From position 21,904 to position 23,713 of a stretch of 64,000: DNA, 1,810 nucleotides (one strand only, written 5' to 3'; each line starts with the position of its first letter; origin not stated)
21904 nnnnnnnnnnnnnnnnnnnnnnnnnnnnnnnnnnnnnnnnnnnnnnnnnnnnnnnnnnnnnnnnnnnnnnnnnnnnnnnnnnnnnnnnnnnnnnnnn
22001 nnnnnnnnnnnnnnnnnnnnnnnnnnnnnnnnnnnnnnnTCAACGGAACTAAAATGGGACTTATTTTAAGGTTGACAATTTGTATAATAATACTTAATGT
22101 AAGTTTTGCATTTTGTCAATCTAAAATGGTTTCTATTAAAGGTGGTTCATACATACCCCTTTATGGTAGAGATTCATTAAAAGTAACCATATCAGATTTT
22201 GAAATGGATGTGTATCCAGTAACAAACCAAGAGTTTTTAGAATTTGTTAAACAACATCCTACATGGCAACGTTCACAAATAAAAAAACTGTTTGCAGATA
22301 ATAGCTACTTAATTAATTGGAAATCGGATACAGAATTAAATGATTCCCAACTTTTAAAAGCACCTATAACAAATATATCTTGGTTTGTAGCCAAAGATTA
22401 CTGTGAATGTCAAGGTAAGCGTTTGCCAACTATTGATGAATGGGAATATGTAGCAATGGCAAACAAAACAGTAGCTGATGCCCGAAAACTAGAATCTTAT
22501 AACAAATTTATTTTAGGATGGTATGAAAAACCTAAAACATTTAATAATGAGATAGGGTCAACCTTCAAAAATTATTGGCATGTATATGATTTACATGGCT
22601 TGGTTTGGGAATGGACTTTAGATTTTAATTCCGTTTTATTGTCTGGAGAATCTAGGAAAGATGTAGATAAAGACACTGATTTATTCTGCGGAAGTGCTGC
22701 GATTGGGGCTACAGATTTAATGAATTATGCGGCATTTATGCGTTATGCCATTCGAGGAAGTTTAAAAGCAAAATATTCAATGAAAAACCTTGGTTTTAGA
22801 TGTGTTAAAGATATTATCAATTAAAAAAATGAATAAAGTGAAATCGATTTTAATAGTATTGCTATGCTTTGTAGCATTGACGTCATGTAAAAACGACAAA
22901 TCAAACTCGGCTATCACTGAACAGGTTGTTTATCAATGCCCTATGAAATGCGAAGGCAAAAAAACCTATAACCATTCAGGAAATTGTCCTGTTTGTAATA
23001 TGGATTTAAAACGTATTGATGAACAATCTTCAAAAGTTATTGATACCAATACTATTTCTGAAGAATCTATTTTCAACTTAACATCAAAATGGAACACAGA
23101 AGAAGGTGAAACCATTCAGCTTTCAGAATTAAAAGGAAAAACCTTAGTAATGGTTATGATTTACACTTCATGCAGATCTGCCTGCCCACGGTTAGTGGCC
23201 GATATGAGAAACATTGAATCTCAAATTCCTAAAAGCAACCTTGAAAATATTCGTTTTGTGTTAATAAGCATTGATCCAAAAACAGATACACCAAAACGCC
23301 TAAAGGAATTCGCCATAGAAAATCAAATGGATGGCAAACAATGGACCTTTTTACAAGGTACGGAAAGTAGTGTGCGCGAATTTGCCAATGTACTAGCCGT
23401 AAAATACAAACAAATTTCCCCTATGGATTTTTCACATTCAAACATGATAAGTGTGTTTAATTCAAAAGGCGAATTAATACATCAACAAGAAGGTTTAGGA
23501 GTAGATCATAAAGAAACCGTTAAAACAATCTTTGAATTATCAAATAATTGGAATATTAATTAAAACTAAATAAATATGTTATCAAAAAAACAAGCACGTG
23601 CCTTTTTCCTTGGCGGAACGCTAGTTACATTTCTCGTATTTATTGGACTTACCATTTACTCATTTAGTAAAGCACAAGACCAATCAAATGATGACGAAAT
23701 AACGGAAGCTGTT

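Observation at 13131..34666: Four-copy palindrome RGAYW-N4-TRTCY: candidate operator of a Flavobacteriaceae NO-sensing Rrf2 regulon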

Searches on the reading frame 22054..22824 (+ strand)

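Call 7: search_protein_families(library=ncbifam, proteins=[window:22054-22824:+])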
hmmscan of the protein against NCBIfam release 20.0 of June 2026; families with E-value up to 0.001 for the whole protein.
window:22054-22824:+ (256 aa): 4 families
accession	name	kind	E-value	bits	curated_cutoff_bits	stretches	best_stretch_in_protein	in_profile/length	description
NF041186.1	SenA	equivalog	3e-14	53.2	420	1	42-189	197-319/382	selenoneine synthase SenA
TIGR03440.2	egtB_TIGR03440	equivalog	3.8e-14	52.6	360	1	42-188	199-348/413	ergothioneine biosynthesis protein EgtB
NF051459.1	pyoverdine_PvdO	equivalog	3.3e-06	26.4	500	1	162-254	189-280/280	dihydropyoverdine dehydrogenase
TIGR04344.1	ovoA_Nterm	equivalog_domain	4.6e-05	22.5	400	0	31-190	203-382/444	5-histidylcysteine sulfoxide synthase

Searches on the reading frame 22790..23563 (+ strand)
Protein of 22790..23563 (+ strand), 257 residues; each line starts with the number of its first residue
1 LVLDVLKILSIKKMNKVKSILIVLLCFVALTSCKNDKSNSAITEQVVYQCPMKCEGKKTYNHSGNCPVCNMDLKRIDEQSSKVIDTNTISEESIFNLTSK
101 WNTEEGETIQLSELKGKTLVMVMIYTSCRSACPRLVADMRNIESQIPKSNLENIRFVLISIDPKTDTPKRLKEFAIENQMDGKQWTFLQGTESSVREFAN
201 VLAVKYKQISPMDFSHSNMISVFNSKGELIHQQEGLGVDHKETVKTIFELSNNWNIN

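Call 42: search_protein_families(library=pfam, proteins=[window:22790-23563:+], max_evalue=0.001)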
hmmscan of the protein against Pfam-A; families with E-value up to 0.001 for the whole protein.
window:22790-23563:+ (257 aa): 3 families
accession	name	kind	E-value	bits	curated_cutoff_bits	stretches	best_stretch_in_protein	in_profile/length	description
PF02630.20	SCO1-SenC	-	1.6e-19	70.7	22.8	1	103-228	8-133/134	SCO1/SenC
PF19335.5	HMBD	-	1.5e-08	34.9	23.6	1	47-74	1-26/28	Heavy metal binding domain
PF00578.27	AhpC-TSA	-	4.7e-05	23.8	26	1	102-179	11-81/124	AhpC/TSA family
